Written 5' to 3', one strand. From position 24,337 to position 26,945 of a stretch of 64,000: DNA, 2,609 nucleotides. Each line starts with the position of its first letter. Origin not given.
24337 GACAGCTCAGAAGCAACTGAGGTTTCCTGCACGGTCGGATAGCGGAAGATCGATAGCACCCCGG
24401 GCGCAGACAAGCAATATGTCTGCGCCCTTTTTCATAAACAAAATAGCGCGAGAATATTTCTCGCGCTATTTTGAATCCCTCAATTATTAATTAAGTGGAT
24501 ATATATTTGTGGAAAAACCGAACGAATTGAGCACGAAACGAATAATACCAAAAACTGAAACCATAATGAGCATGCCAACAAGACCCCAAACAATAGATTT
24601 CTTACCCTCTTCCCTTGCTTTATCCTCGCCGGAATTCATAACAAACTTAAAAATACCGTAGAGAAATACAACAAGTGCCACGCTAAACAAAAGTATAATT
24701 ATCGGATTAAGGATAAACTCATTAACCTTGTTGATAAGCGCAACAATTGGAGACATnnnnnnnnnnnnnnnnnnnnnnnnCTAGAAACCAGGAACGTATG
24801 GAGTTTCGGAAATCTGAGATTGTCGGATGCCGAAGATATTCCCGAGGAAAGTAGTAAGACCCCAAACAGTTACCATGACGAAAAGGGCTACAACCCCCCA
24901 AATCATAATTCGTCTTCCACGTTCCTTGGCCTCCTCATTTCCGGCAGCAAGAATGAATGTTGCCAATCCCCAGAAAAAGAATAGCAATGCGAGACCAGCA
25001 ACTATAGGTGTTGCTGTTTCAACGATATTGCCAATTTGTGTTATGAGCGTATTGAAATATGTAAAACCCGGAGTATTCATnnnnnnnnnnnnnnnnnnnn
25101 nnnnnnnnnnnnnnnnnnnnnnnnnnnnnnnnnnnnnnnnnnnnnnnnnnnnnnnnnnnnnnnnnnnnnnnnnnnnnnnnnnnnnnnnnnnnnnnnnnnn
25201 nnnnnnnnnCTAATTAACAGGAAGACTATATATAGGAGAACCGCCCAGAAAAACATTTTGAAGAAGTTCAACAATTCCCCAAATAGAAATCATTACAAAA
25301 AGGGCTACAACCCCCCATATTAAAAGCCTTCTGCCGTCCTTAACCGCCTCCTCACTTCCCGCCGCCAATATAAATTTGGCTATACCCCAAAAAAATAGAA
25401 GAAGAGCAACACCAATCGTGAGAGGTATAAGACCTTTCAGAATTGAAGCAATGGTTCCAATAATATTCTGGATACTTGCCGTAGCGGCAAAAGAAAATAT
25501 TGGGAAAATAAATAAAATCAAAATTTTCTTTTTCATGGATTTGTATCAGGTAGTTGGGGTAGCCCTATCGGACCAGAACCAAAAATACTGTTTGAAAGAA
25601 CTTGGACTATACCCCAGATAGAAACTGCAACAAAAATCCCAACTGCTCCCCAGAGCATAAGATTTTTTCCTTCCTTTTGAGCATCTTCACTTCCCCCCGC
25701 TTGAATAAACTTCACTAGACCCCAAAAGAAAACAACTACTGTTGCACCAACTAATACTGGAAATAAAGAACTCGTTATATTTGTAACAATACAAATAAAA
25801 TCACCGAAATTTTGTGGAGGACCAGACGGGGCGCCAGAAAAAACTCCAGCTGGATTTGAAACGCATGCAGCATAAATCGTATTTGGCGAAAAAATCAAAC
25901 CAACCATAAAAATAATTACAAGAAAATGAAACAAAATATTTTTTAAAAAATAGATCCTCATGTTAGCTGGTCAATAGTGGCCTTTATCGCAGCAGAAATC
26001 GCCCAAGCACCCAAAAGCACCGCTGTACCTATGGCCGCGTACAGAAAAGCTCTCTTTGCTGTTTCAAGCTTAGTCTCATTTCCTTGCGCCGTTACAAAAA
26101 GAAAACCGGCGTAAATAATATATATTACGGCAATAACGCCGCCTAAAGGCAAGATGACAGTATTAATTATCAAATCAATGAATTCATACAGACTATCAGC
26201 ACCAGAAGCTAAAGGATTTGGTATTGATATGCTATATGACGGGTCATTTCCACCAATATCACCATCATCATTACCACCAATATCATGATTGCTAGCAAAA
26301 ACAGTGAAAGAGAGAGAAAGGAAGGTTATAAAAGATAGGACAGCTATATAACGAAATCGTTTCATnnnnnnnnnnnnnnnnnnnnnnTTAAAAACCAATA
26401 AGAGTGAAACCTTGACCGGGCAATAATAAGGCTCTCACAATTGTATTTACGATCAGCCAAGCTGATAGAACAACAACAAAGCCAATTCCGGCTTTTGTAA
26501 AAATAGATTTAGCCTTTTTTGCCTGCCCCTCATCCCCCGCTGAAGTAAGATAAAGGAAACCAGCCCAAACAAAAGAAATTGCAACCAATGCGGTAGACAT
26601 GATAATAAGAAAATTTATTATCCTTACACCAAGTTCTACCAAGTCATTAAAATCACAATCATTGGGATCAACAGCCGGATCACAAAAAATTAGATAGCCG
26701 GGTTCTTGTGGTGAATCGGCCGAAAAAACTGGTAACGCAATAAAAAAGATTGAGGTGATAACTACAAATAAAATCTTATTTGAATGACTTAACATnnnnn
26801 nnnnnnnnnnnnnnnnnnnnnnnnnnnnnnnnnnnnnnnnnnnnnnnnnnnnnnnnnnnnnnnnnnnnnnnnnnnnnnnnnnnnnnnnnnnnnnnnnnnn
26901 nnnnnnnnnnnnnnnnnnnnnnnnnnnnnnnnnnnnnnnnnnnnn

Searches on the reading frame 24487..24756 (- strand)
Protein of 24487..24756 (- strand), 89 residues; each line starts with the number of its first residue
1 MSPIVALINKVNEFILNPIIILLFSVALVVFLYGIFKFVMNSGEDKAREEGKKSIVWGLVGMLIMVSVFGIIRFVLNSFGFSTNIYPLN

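Call 70: search_protein_families(library=pfam, proteins=[window:24487-24756:-], max_evalue=0.01)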
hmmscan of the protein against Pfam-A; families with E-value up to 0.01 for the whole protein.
window:24487-24756:- (89 aa): 1 family
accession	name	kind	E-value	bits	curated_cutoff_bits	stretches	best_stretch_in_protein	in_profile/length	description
PF18895.5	T4SS_pilin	-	1.3e-07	32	26.6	1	15-74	12-70/71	Type IV secretion system pilin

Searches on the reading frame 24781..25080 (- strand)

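Call 70: search_protein_families(library=pfam, proteins=[window:24781-25080:-], max_evalue=0.01)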
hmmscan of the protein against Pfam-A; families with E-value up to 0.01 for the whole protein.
window:24781-25080:- (99 aa): 2 families
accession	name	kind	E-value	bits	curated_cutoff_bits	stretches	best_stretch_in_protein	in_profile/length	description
PF18895.5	T4SS_pilin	-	4.1e-12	46.4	26.6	1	11-79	4-71/71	Type IV secretion system pilin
PF20100.4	DUF6490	-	0.006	17.1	23.7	1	30-77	52-98/127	Family of unknown function (DUF6490)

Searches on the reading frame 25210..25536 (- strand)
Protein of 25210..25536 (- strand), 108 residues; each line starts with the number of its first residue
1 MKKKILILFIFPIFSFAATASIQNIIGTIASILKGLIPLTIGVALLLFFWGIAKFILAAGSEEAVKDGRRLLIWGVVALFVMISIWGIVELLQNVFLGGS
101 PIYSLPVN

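Call 70: search_protein_families(library=pfam, proteins=[window:25210-25536:-], max_evalue=0.01)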
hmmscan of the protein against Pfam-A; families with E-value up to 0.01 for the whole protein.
window:25210-25536:- (108 aa): 1 family
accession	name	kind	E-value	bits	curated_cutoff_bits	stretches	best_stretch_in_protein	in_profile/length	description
PF18895.5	T4SS_pilin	-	6.4e-08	33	26.6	1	19-92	2-71/71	Type IV secretion system pilin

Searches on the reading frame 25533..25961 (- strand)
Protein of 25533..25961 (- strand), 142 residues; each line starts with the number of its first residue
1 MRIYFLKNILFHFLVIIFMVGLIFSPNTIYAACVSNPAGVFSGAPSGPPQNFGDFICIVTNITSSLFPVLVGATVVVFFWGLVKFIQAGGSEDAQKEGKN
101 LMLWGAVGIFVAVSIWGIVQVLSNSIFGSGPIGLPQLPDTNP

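Call 70: search_protein_families(library=pfam, proteins=[window:25533-25961:-], max_evalue=0.01)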
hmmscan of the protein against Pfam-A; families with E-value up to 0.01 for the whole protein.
window:25533-25961:- (142 aa): 1 family
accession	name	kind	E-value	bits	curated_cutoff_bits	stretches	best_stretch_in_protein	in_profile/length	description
PF18895.5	T4SS_pilin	-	1.4e-09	38.3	26.6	1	60-122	10-71/71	Type IV secretion system pilin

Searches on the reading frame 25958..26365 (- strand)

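Call 70: search_protein_families(library=pfam, proteins=[window:25958-26365:-], max_evalue=0.01)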
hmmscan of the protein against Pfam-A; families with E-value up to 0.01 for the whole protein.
window:25958-26365:- (135 aa): 2 families
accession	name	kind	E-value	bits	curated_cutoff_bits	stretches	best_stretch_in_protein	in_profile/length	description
PF18895.5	T4SS_pilin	-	3.2e-08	34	26.6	1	57-126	3-70/71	Type IV secretion system pilin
PF04956.18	TrbC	-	4e-07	30.6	27.9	1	52-125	29-96/98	TrbC/VIRB2 pilin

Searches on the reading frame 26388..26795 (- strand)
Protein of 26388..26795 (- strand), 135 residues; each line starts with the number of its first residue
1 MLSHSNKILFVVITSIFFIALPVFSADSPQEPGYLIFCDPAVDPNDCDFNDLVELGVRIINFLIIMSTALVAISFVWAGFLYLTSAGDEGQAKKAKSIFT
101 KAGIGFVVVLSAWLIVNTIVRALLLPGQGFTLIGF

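Call 70: search_protein_families(library=pfam, proteins=[window:26388-26795:-], max_evalue=0.01)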
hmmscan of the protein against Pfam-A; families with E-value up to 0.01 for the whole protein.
window:26388-26795:- (135 aa): 1 family
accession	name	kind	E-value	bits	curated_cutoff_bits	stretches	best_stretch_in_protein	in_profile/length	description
PF18895.5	T4SS_pilin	-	7.4e-11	42.4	26.6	1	65-119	19-71/71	Type IV secretion system pilin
